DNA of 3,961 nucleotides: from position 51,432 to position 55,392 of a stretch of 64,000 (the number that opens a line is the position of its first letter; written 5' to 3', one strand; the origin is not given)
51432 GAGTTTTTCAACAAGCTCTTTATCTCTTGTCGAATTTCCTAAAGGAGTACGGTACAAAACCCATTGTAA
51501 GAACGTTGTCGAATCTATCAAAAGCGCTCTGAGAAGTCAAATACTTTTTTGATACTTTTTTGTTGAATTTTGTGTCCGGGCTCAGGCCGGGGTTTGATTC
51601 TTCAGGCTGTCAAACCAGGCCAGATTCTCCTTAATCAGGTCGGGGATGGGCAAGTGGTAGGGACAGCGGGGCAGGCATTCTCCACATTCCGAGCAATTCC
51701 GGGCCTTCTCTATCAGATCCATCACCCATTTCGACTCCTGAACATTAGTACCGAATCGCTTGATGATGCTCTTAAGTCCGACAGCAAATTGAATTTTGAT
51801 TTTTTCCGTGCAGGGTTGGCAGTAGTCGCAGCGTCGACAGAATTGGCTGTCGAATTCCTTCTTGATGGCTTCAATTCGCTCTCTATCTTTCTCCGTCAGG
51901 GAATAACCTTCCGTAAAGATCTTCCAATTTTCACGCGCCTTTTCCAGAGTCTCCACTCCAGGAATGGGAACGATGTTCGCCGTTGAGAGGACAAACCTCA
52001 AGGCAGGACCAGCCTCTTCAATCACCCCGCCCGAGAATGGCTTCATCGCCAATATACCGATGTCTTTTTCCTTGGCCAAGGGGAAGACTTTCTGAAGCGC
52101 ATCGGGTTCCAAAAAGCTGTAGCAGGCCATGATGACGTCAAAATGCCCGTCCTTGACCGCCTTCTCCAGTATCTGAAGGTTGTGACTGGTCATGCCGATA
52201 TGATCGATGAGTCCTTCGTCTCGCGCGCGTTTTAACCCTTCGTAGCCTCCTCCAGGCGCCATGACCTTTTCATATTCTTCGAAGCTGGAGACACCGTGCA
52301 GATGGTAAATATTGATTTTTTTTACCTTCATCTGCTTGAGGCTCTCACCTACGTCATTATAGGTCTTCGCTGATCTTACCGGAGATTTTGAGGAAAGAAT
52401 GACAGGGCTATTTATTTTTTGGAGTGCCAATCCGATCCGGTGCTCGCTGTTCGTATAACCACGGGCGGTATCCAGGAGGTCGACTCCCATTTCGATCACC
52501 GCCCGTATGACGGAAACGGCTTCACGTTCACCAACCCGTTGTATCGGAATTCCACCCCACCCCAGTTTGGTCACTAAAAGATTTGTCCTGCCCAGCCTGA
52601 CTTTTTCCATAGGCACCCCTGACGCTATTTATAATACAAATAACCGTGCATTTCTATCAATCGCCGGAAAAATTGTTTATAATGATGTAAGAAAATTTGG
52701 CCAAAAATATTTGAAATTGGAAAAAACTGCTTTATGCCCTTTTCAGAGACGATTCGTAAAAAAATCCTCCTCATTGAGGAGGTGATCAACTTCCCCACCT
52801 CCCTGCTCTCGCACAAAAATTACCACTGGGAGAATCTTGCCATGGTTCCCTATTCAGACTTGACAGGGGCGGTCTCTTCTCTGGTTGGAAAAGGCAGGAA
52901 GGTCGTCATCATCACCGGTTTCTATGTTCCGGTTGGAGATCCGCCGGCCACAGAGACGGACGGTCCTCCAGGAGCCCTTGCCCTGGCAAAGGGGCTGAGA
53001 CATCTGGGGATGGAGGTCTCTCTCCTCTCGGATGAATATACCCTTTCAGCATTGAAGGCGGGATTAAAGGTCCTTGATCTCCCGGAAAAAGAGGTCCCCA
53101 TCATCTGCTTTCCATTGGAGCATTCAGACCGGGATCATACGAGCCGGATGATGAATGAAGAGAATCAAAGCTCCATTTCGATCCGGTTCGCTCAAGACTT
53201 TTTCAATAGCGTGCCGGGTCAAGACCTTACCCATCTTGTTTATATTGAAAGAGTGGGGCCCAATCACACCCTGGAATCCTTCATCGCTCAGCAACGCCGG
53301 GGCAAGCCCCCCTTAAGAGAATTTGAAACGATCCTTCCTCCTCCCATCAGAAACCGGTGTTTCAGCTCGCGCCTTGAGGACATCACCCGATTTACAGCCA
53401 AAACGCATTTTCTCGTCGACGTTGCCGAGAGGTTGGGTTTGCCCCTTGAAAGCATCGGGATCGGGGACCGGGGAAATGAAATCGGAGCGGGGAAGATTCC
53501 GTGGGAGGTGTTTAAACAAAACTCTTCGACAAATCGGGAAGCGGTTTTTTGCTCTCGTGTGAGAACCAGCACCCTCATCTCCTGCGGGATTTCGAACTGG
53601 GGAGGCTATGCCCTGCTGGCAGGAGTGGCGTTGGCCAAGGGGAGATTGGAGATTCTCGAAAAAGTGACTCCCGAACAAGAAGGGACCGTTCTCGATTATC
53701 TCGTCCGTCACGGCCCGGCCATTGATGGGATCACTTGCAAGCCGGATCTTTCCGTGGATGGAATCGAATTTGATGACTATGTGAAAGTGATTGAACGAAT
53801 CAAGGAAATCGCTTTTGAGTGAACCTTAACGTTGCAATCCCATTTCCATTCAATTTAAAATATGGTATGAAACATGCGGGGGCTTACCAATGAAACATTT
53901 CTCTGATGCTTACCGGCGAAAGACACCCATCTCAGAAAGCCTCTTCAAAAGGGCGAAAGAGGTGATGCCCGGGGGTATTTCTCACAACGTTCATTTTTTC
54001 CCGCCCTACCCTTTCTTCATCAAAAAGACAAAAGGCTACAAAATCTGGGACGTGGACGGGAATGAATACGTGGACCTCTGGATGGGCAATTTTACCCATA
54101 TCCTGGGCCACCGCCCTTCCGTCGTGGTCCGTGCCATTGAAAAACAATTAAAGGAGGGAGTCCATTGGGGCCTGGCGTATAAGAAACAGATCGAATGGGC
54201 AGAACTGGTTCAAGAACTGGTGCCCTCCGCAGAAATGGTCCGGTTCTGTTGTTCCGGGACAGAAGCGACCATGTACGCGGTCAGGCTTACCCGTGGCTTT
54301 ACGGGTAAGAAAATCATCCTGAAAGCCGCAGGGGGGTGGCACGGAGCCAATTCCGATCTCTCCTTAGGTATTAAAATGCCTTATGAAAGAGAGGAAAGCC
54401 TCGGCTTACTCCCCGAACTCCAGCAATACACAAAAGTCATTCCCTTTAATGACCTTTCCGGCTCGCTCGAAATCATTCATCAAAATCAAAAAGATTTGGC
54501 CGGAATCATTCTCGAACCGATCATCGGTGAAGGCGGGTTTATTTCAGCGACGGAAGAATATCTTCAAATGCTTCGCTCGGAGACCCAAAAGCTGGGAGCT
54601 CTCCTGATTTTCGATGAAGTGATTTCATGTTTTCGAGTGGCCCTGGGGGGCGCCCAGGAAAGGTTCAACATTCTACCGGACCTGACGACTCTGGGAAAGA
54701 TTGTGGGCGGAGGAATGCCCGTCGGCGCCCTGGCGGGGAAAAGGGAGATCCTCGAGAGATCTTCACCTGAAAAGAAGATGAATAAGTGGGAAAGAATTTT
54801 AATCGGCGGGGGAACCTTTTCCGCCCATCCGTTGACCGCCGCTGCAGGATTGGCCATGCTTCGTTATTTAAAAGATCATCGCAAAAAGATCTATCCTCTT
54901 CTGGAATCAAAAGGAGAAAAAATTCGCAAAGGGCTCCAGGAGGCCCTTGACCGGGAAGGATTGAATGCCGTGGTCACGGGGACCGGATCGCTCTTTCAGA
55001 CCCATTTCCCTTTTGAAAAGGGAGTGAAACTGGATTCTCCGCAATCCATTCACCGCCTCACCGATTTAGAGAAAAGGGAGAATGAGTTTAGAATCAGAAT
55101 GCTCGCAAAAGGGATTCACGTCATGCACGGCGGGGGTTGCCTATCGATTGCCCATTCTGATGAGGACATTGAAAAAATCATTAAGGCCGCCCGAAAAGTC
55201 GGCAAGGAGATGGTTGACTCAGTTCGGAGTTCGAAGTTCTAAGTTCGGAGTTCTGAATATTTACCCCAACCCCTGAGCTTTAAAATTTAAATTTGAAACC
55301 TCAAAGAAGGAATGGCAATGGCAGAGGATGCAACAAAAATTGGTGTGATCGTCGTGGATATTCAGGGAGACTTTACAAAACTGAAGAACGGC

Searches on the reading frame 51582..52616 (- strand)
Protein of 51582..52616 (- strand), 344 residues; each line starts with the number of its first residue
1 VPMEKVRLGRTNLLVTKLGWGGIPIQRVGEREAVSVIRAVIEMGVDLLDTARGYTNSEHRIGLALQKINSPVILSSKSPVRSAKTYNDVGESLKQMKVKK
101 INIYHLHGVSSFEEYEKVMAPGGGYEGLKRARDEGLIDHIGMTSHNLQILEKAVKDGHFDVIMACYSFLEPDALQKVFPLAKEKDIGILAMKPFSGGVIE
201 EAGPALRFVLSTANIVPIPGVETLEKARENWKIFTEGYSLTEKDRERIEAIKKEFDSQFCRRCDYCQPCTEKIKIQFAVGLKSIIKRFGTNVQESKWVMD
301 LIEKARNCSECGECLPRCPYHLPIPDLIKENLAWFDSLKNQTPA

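Call 26: search_protein_families(library=ncbifam, proteins=[window:51582-52616:-], max_evalue=0.01)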
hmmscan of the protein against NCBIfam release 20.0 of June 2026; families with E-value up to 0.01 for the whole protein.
window:51582-52616:- (344 aa): 7 families
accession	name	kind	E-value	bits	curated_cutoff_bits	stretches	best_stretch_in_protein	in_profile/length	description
NF049922.1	MethglyxlRedYdjG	equivalog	3.2e-16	59.3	550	2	86-199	115-225/326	NADH-dependent methylglyoxal reductase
NF008598.0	PRK11565.1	equivalog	1.6e-06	27.5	425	1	22-156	19-151/275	2,5-didehydrogluconate reductase DkgA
NF008377.0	PRK11172.1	equivalog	0.00017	20.9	327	1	24-188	9-175/267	2,5-didehydrogluconate reductase DkgB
NF010590.0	PRK13984.1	equivalog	0.0019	16.4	946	1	300-330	184-214/611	putative oxidoreductase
NF007695.0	PRK10376.1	subfamily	0.005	16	280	0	31-56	40-65/290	oxidoreductase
TIGR00314.1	cdhA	equivalog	0.0051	14.6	781.3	1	282-329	375-422/784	CO dehydrogenase/acetyl-CoA synthase complex subunit alpha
TIGR02512.1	FeFe_hydrog_A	subfamily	0.0092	14.9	405.95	0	255-320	4-64/375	[FeFe] hydrogenase, group A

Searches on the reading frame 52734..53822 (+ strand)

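Call 31: search_protein_families(library=pfam, proteins=[window:52734-53822:+], max_evalue=0.0001)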
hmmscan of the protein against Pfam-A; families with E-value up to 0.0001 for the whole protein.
window:52734-53822:+ (362 aa): 1 family
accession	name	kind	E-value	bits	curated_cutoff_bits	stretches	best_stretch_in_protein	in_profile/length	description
PF14336.11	GLUCM-like_C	-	1.5e-54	185.9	27.9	2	208-356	150-290/291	D-glutamate cyclase-like, C-terminal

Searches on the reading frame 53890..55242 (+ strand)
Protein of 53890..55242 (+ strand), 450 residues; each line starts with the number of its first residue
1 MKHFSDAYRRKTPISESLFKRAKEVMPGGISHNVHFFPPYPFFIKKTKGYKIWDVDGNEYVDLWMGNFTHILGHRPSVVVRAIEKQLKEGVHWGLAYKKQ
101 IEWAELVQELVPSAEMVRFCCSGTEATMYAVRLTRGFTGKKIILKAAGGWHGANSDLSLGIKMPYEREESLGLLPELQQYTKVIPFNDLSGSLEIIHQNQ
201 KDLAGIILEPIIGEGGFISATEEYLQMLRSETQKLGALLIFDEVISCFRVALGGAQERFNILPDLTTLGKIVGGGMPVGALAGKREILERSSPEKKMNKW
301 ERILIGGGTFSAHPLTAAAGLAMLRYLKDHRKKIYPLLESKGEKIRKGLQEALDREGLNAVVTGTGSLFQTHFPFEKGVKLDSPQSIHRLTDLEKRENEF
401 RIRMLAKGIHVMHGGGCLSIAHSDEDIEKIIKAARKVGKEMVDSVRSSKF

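Call 31: search_protein_families(library=pfam, proteins=[window:53890-55242:+], max_evalue=0.0001)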
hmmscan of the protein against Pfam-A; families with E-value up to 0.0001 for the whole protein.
window:53890-55242:+ (450 aa): 1 family
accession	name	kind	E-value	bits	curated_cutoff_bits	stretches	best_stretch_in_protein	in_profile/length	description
PF00202.27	Aminotran_3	-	2.4e-53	181.7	30.5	1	40-380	9-357/403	Aminotransferase class-III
